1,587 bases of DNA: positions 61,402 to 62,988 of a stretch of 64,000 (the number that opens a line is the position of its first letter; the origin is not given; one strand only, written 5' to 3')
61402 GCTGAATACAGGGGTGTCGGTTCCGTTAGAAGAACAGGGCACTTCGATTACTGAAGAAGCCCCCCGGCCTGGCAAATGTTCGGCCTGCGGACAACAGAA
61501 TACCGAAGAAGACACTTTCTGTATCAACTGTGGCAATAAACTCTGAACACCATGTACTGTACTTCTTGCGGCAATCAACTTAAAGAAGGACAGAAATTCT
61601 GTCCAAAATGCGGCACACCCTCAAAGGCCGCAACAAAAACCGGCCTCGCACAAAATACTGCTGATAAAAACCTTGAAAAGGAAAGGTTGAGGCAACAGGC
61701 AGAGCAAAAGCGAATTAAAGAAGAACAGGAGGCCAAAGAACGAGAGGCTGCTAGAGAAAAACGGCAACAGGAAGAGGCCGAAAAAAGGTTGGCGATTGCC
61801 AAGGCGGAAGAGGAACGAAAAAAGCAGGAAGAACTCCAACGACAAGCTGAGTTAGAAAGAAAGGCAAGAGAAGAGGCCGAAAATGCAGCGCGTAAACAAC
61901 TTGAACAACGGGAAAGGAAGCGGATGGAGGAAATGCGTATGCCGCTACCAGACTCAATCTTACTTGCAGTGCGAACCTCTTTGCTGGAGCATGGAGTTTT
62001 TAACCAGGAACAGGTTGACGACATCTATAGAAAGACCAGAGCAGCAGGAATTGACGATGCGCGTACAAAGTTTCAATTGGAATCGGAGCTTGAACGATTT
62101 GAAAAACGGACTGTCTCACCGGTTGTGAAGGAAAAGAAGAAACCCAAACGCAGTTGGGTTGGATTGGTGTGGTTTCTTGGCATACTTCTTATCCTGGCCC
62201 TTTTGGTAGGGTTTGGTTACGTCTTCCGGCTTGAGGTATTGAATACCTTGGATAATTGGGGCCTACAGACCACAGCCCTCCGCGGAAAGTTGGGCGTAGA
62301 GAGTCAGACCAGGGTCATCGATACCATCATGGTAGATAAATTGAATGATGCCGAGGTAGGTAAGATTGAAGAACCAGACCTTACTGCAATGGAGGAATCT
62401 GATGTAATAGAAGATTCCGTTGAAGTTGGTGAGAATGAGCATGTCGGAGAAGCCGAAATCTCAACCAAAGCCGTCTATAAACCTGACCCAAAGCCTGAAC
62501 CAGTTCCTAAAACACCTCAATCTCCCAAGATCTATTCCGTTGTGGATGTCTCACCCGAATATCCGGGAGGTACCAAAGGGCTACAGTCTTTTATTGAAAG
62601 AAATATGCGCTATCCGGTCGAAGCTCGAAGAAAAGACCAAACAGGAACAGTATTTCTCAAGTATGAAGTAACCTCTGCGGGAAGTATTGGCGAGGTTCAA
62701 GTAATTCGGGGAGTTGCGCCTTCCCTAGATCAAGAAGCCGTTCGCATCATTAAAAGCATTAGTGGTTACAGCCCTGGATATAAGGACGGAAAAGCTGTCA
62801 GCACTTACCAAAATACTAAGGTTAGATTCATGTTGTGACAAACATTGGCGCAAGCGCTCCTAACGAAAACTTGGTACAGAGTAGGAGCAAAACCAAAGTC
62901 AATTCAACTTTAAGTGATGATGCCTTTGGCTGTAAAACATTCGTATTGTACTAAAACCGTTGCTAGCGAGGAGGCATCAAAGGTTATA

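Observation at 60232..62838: Three consecutive zinc-ribbon membrane proteins ending with an inverted-topology TonB-C protein carrying an ER/K single alpha-helix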

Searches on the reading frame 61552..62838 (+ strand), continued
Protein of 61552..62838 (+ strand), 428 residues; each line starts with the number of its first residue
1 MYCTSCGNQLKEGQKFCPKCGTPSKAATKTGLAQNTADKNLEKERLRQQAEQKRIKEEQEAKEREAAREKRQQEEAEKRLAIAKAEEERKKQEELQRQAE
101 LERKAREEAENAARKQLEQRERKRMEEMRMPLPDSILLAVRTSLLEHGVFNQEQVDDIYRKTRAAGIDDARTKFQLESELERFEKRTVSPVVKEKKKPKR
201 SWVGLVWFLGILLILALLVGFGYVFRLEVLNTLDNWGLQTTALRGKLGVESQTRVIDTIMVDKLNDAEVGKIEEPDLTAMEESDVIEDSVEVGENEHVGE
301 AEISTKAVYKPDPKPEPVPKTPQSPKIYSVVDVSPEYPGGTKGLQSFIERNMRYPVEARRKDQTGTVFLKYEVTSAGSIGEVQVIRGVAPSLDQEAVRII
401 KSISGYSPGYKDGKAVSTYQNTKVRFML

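Call 47: predict_structure(alignment_id=A1)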
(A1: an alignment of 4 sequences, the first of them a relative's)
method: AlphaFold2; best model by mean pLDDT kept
length: 428 residues; sequences in the alignment: 4
mean_pLDDT: 69.4   pTM: 0.28
mean pLDDT of the five models: 69.4, 65.9, 65.2, 63.4, 62.9
residues with pLDDT >= 90: 93; 70-90: 173; 50-70: 37; < 50: 125
segments of 3 or more residues with pLDDT < 50: 27-31, 188-202, 221-234, 236-240, 242-327
pLDDT, mean of each block of 10 residues (from residue 1): 76 75 55 64 88 94 95 95 95 94 94 92 85 85 81 87 89 85 64 40 59 64 47 44 44 28 27 29 29 27 32 42 46 66 81 82 85 89 90 90 86 88 79
secondary structure, 60 per line:
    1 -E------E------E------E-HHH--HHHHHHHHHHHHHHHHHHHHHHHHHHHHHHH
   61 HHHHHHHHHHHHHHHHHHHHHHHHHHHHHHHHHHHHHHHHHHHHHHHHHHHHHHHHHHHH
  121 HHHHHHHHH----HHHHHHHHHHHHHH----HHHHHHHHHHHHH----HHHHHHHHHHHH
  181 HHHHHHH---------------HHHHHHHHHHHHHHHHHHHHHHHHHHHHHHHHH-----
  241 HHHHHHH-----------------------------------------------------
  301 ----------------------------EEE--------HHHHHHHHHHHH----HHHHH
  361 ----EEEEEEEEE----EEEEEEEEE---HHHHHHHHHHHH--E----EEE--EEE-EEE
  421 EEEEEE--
elements in order: H30-129 H134-147 H152-164 H169-187 H203-235 H241-247 E329-331 H340-351 H356-360 E365-373 E378-386 H390-401 E409-411 E414-416 E418-426

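Call 49: search_protein_families(library=pfam, proteins=[L043:335-2650:+, L043:2670-3599:+, L043:3596-4651:+, L043:4662-5636:+, L043:2-313:+, L001:8181-9041:+, L001:1075-1614:+, L004:17472-18305:+, L004:18302-20407:+, L042:1766-2137:+], max_evalue=0.1)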
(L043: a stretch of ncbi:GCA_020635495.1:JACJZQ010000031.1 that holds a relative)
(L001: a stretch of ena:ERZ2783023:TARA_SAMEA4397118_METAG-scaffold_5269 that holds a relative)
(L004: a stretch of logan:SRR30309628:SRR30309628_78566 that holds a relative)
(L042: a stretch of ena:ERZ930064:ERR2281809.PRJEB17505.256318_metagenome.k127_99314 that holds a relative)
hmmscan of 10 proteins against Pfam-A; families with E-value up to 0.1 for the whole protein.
L043:335-2650:+ (771 aa): 5 families
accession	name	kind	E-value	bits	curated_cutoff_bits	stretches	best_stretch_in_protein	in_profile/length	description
PF24463.1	DUF7577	-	7e-05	22.8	28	1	746-770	2-26/27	Domain of unknown function (DUF7577)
PF13240.11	Zn_Ribbon_1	-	0.0028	17.8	25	1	749-770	2-23/23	zinc-ribbon domain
PF01874.21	CitG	-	0.0035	17.4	27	1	17-98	41-124/284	ATP:dephospho-CoA triphosphoribosyl transferase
PF12773.13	DZR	-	0.012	16.2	27.3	1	749-770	1-22/45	Double zinc ribbon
PF13248.11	Zn_ribbon_3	-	0.02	14.8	27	1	745-770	1-26/26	zinc-ribbon domain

L043:2670-3599:+ (309 aa): 1 family
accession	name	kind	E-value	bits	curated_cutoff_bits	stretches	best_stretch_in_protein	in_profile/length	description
PF09403.15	FadA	-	0.022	15.6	28.5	1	61-128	12-80/99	Adhesion protein FadA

L043:3596-4651:+ (351 aa): 1 family
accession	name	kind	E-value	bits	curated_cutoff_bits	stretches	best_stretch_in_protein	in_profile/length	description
PF03036.21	Perilipin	-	0.016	14.7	33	1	99-227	257-381/403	Perilipin family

L043:4662-5636:+ (324 aa): 1 family
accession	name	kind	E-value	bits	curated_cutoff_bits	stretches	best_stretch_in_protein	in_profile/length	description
PF04519.19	Bactofilin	-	0.0076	16.9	27.9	0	34-79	32-74/98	Polymer-forming cytoskeletal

L043:2-313:+ (103 aa): 0 families

L001:8181-9041:+ (286 aa): 8 families
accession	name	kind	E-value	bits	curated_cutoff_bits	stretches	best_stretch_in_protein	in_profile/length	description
PF01442.23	Apolipoprotein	-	0.002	18.3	90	1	207-282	55-130/190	Apolipoprotein A1/A4/E domain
PF20675.2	MPH2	-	0.0072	17.6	29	0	194-251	10-74/107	Maintenance of Photosystem II under High light 2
PF18757.6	Nmad5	-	0.017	15.6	27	1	55-162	46-153/206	Nucleotide modification associated domain 5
PF02734.22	Dak2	-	0.02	15.2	27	0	67-104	9-46/174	DAK2 domain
PF25530.1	EF-hand_SWAP70_N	-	0.042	14.3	27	1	47-100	17-71/95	Switch-associated protein 70-like, N-terminal EF-hand domain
PF05008.21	V-SNARE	-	0.06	14.3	25.9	0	211-254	7-50/92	Vesicle transport v-SNARE protein N-terminus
PF10046.14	BLOC1_2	-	0.063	14.1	33.4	0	100-167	22-87/96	Biogenesis of lysosome-related organelles complex-1 subunit 2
PF20072.4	DUF6468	-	0.095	13.3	26.9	0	215-283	7-73/76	Domain of unknown function (DUF6468)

L001:1075-1614:+ (179 aa): 0 families

L004:17472-18305:+ (277 aa): 1 family
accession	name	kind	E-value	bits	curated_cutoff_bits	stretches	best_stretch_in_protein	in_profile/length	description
PF18990.6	DUF5723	-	0.00024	21.4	26.8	1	164-249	280-369/376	Family of unknown function (DUF5723)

L004:18302-20407:+ (701 aa): 1 family
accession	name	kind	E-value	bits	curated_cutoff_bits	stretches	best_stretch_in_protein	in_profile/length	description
PF12836.13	HHH_3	-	0.0001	22.8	27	1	64-125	3-64/65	Helix-hairpin-helix motif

L042:1766-2137:+ (123 aa): 0 families

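Call 52: fold_search(model_id=the predicted structure, library=pdb)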
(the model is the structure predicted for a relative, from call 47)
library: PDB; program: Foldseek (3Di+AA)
matches with E <= 10: 448; with E <= 0.001: 8
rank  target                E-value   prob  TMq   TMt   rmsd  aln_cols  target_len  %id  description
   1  6i97_D                8.4e-05  1.00  0.17  0.72   6.8       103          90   21  Structure of the ferrioxamine B transporter FoxA from Pseudomonas aeruginosa in complex with ferrioxamine B and a C-te (released 2019-08-28)
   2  9dc4_T                1.4e-04  1.00  0.16  0.72   2.0        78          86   23  Transferrin Binding Protein A in complex with transferrin binding protein B, transferrin and globular domain of TonB (released 2026-03-04)
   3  7zc8_B                1.7e-04  1.00  0.15  0.68   4.1        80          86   21  Crystal structure of the C-terminal domain of FusB, a TonB homologue (released 2022-08-17)
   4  6sly_MODEL_1_A        4.3e-04  1.00  0.18  0.65   1.9        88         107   20  NMR solution structure of Helicobacter pylori TonB-CTD (residues 179-285) (released 2020-03-25)
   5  6fip_MODEL_1_A        4.5e-04  1.00  0.16  0.61   3.4        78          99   27  Solution NMR structure of Pseudomonas aeruginosa TonB CTD (released 2018-08-29)
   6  7zc8_A                5.8e-04  1.00  0.15  0.65   3.8        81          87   20  Crystal structure of the C-terminal domain of FusB, a TonB homologue (released 2022-08-17)
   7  1u07_B                8.5e-04  1.00  0.14  0.63   4.6        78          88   24  Crystal Structure of the 92-residue C-term. part of TonB with significant structural changes compared to shorter fragm (released 2004-11-30)
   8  5lw8_MODEL_1_A        9.0e-04  1.00  0.17  0.70   2.7        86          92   20  NMR solution structure of Helicobacter pylori TonB-CTD (residues 194-285) (released 2016-10-19)
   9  2gsk_B                1.6e-03  1.00  0.15  0.68   4.3        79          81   23  Structure of the BtuB:TonB Complex (released 2006-06-13)
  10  9hi3                  1.7e-03  1.00  0.14  0.30   4.0        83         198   24  C-terminal domain of pectobacterial FusB in complex with spinach ferredoxin 1 (released 2025-04-23)
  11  1u07_A                2.2e-03  1.00  0.13  0.56   5.9        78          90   24  Crystal Structure of the 92-residue C-term. part of TonB with significant structural changes compared to shorter fragm (released 2004-11-30)
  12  1xx3_MODEL_1_A        3.0e-03  1.00  0.15  0.67   2.4        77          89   23  Solution Structure of Escherichia coli TonB-CTD (released 2005-02-15)
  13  2grx_C                3.6e-03  1.00  0.14  0.68   4.3        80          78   22  Crystal structure of TonB in complex with FhuA, E. coli outer membrane receptor for ferrichrome (released 2006-06-13)
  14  9ddz                  4.0e-03  1.00  0.16  0.75   2.0        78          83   23  Crystal Structure of Neisseria meningitidis TonB C-terminus domain (globular domain) (released 2026-03-04)
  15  8rd6_MODEL_1_A        4.6e-03  1.00  0.13  0.49   4.1        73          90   25  the C-terminal domain of TonB protein from Salmonella enterica. (released 2024-01-17)
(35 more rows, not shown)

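Call 65: search_protein_families(library=padloc, proteins=[window:61552-62838:+], max_evalue=0.01)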
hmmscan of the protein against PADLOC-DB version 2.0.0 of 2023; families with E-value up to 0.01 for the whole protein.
window:61552-62838:+ (428 aa): 0 families

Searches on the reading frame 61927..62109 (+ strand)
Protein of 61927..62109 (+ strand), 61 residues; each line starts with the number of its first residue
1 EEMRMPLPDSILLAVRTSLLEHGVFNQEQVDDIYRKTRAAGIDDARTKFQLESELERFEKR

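Call 59: find_related_loci(query=A7, collection=metagenome_contigs, flank=10000)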
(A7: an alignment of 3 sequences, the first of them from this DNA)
Query A7 (61 aa) in metagenome_contigs; peptide patterns used: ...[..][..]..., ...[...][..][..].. (x = any residue, [..] = any of these).
302 stretches matched a pattern, but none encodes a relative of the query by tblastn (E <= 1e-3).

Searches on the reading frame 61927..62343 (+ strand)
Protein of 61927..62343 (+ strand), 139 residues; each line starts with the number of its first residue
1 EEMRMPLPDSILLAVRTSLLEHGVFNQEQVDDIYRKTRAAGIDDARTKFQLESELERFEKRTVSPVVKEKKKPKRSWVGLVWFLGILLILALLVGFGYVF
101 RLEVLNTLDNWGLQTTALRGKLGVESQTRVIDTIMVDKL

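Call 34: search_protein_families(library=pfam, proteins=[window:61927-62343:+], max_evalue=10)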
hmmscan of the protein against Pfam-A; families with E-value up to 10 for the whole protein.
seq(139 aa): 1 family
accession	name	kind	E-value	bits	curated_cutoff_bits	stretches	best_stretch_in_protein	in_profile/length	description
PF24379.1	DUF7535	-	0.0065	16.6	27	1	61-96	11-46/60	Family of unknown function (DUF7535)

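Call 55: find_related_loci(query=A5, collection=metagenome_contigs, flank=10000)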
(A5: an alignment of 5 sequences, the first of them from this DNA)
Query A5 (120 aa) in metagenome_contigs; peptide patterns used: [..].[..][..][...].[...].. (x = any residue, [..] = any of these).
81 stretches matched a pattern, but none encodes a relative of the query by tblastn (E <= 1e-3).
